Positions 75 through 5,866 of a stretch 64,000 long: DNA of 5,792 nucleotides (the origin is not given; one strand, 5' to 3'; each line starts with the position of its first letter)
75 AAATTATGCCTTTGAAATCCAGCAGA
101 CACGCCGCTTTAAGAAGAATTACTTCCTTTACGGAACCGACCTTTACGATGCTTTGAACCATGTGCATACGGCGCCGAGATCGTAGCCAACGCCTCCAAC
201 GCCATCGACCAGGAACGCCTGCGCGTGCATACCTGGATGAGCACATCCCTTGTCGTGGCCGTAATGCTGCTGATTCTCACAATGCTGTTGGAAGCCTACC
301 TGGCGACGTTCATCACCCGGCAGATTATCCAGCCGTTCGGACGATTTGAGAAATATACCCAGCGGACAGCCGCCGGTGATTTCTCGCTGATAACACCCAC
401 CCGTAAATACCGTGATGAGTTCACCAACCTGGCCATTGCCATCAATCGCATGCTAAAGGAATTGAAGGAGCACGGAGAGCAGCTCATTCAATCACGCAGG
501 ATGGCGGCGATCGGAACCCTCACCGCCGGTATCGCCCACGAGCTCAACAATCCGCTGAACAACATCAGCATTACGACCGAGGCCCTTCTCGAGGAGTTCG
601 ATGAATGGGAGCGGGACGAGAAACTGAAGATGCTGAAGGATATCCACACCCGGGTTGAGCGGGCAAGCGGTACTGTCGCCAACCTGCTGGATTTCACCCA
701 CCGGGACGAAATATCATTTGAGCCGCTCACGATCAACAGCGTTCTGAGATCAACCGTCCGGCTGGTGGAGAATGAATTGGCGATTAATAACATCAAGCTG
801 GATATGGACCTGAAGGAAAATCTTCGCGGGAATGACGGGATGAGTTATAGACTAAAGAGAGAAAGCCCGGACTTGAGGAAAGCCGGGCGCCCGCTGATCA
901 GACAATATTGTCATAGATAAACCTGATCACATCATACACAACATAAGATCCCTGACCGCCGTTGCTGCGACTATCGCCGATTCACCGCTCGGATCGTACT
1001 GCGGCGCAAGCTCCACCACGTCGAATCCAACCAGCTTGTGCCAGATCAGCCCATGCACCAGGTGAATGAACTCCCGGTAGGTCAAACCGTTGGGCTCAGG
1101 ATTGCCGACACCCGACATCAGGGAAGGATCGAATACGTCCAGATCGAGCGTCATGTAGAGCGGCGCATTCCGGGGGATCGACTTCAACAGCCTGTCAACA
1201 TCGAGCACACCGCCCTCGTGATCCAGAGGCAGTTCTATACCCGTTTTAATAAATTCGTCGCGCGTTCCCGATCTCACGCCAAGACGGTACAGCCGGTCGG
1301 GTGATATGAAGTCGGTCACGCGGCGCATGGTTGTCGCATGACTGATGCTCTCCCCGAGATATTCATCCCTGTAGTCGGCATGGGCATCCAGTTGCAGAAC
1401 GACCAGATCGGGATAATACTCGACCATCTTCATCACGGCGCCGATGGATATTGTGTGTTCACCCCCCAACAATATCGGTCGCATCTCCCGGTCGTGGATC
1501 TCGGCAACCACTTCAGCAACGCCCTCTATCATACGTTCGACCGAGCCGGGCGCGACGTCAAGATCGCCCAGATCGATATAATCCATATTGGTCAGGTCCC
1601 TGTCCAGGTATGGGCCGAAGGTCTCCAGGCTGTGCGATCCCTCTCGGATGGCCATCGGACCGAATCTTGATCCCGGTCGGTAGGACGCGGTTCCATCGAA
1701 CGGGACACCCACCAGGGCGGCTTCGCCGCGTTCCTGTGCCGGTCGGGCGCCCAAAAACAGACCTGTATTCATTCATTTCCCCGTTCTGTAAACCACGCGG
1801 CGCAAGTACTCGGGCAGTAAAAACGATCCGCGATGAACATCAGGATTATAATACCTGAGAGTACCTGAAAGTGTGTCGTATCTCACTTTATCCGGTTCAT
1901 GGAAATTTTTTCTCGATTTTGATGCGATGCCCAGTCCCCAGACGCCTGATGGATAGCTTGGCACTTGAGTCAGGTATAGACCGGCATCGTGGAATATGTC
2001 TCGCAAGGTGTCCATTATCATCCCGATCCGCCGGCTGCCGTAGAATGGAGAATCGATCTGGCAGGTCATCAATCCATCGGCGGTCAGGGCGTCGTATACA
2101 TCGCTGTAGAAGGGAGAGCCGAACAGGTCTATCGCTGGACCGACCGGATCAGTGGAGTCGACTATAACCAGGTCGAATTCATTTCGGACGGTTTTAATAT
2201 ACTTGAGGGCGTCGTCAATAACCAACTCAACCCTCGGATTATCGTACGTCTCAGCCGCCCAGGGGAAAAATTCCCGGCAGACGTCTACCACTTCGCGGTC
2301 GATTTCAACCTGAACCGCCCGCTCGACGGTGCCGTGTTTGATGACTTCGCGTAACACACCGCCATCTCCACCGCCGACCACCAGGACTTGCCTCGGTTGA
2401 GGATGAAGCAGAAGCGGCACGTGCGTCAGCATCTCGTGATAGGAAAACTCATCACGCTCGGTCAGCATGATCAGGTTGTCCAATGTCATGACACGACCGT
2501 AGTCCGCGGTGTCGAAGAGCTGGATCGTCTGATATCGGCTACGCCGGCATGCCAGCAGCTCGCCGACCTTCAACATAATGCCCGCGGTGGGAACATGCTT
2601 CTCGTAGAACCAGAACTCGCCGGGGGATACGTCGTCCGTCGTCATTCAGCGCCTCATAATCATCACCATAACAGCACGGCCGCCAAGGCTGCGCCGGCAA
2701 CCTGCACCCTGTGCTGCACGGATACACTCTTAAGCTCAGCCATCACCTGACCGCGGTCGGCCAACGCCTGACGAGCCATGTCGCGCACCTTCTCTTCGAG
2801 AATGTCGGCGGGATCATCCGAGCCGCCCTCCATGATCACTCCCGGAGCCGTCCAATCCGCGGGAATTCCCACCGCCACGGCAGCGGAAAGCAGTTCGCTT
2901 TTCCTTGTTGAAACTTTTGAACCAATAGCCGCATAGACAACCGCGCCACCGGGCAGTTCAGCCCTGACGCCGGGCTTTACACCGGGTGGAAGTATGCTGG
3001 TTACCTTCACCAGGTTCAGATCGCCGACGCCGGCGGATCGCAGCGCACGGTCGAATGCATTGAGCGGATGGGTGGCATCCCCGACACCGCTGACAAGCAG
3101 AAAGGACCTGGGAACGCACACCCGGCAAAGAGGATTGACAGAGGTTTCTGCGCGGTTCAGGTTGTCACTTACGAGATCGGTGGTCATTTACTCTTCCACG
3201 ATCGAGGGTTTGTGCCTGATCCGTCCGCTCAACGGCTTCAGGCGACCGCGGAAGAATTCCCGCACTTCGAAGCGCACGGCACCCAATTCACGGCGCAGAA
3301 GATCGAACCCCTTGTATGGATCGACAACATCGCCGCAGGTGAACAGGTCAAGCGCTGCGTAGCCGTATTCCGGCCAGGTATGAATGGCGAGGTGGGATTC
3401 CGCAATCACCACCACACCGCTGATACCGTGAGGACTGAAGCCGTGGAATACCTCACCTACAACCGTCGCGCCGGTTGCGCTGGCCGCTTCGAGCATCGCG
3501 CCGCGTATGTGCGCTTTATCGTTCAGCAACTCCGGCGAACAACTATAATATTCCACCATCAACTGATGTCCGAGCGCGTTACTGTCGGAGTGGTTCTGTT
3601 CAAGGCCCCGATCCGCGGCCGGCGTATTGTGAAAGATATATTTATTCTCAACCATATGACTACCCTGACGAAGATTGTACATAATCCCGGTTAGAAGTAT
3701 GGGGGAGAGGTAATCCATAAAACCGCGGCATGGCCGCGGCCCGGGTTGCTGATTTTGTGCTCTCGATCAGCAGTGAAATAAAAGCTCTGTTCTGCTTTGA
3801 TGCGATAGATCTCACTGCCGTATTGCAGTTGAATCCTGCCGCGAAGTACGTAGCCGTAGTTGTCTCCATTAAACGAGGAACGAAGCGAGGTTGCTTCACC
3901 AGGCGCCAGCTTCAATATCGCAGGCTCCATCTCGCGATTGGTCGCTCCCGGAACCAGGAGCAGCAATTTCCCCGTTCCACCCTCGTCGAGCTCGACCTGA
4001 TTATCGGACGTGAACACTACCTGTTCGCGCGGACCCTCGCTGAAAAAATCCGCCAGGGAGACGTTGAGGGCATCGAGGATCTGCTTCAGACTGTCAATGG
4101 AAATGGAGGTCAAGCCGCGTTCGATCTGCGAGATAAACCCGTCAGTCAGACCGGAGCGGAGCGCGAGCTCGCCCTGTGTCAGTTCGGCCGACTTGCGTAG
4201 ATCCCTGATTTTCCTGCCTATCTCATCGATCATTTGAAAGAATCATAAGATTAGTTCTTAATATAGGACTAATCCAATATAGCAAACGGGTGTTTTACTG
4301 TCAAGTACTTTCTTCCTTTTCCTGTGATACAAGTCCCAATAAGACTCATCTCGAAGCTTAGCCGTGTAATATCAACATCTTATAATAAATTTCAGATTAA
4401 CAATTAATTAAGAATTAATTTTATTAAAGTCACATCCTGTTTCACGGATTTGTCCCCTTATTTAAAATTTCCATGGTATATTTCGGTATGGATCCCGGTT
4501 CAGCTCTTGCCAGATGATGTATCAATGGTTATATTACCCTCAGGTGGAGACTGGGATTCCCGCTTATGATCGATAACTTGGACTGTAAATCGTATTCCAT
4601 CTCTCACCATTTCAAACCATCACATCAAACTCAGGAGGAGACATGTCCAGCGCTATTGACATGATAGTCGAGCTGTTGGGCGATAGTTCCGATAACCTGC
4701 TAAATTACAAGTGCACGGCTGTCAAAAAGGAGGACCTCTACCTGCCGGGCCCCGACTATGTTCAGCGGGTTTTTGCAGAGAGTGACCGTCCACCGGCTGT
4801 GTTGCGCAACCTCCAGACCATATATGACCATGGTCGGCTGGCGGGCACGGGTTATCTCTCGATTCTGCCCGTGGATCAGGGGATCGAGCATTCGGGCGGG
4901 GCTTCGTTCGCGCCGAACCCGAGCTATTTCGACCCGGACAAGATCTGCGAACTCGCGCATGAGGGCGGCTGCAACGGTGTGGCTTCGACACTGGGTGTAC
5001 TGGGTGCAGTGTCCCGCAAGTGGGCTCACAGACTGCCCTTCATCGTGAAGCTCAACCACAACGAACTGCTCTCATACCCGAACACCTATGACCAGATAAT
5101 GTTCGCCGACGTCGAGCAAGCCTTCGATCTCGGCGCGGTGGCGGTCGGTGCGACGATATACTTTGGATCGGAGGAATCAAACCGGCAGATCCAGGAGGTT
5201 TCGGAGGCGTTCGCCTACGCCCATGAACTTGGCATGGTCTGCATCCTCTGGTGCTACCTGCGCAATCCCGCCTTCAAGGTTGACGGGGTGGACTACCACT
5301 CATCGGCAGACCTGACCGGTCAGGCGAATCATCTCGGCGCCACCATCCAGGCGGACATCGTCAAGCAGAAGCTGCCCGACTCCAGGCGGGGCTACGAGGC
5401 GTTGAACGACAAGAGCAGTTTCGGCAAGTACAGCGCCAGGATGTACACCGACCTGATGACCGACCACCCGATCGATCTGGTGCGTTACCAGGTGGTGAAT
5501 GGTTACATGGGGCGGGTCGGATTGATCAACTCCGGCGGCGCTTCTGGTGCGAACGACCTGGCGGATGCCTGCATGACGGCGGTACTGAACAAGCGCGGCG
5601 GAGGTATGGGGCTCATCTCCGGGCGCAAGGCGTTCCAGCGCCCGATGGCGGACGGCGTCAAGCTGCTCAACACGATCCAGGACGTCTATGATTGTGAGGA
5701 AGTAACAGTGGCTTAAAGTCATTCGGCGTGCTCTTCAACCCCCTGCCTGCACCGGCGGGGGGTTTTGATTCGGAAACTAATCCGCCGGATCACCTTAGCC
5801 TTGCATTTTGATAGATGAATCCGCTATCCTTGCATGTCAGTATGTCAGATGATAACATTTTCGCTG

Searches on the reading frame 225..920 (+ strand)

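Call 24: search_protein_families(library=pfam, proteins=[window:225-920:+], max_evalue=0.00001)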
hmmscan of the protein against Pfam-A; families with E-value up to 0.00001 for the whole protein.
window:225-920:+ (231 aa): 2 families
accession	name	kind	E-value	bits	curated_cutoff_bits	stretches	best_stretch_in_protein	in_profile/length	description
PF00512.31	HisKA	-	5e-12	46.1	26.9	1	97-161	3-64/66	His Kinase A (phospho-acceptor) domain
PF00672.30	HAMP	-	3.9e-10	40.3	25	1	29-81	1-52/53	HAMP domain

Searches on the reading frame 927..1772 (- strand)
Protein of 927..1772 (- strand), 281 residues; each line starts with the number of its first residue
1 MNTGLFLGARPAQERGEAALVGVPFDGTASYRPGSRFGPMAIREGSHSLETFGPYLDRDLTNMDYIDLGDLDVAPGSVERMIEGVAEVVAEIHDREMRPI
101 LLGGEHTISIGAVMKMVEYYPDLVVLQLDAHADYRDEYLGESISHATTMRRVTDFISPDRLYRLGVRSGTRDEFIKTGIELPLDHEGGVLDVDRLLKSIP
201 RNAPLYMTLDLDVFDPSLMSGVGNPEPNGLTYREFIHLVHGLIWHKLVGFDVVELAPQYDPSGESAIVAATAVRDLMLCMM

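Call 24: search_protein_families(library=pfam, proteins=[window:927-1772:-], max_evalue=0.00001)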
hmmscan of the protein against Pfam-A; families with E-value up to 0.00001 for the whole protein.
window:927-1772:- (281 aa): 1 family
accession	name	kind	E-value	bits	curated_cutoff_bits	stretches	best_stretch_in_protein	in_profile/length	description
PF00491.26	Arginase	-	1e-73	248.7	22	1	18-278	3-279/280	Arginase family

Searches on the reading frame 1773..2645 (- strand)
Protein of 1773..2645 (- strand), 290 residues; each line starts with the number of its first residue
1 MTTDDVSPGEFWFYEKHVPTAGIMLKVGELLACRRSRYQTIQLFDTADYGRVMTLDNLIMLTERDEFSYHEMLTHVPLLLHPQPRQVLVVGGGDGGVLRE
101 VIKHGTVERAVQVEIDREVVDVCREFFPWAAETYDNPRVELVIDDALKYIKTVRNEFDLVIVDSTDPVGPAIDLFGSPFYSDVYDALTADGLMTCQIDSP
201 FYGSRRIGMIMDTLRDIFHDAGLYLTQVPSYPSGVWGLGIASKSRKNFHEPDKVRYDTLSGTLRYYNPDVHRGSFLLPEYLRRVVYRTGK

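Call 24: search_protein_families(library=pfam, proteins=[window:1773-2645:-], max_evalue=0.00001)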
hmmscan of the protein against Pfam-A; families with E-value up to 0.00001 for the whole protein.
window:1773-2645:- (290 aa): 2 families
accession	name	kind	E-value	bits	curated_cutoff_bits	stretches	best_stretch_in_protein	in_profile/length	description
PF01564.23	Spermine_synth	-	1.4e-61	207.7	22.9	1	66-245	1-180/186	Spermine/spermidine synthase domain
PF17284.7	Spermine_synt_N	-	1.8e-13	50.6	22.1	1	12-63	2-53/53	Spermidine synthase tetramerisation domain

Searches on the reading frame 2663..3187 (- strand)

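Call 24: search_protein_families(library=pfam, proteins=[window:2663-3187:-], max_evalue=0.00001)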
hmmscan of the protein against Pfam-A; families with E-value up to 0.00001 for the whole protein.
window:2663-3187:- (174 aa): 1 family
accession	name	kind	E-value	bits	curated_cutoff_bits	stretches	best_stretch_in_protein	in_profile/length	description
PF01862.21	PvlArgDC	-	2.9e-35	122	22.7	1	25-174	1-161/161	Pyruvoyl-dependent arginine decarboxylase (PvlArgDC)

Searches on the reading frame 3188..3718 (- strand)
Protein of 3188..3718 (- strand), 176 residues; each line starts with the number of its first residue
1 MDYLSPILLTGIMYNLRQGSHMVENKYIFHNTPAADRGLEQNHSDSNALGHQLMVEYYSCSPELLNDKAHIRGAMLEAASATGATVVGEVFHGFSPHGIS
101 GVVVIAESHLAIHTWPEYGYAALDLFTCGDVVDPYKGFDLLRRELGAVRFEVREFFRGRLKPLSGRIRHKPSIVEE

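Call 24: search_protein_families(library=pfam, proteins=[window:3188-3718:-], max_evalue=0.00001)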
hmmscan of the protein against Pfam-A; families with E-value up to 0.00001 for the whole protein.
window:3188-3718:- (176 aa): 1 family
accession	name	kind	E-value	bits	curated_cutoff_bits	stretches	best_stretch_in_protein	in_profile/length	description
PF02675.21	AdoMet_dc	-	1.2e-39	135.4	25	1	53-158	2-107/107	S-adenosylmethionine decarboxylase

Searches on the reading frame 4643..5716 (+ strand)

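Call 24: search_protein_families(library=pfam, proteins=[window:4643-5716:+], max_evalue=0.00001)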
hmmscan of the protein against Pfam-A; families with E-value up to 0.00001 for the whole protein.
window:4643-5716:+ (357 aa): 1 family
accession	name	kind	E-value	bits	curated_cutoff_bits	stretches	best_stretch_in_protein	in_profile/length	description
PF01791.15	DeoC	-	1.2e-57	195.6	23.8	1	73-333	2-229/229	DeoC/LacD family aldolase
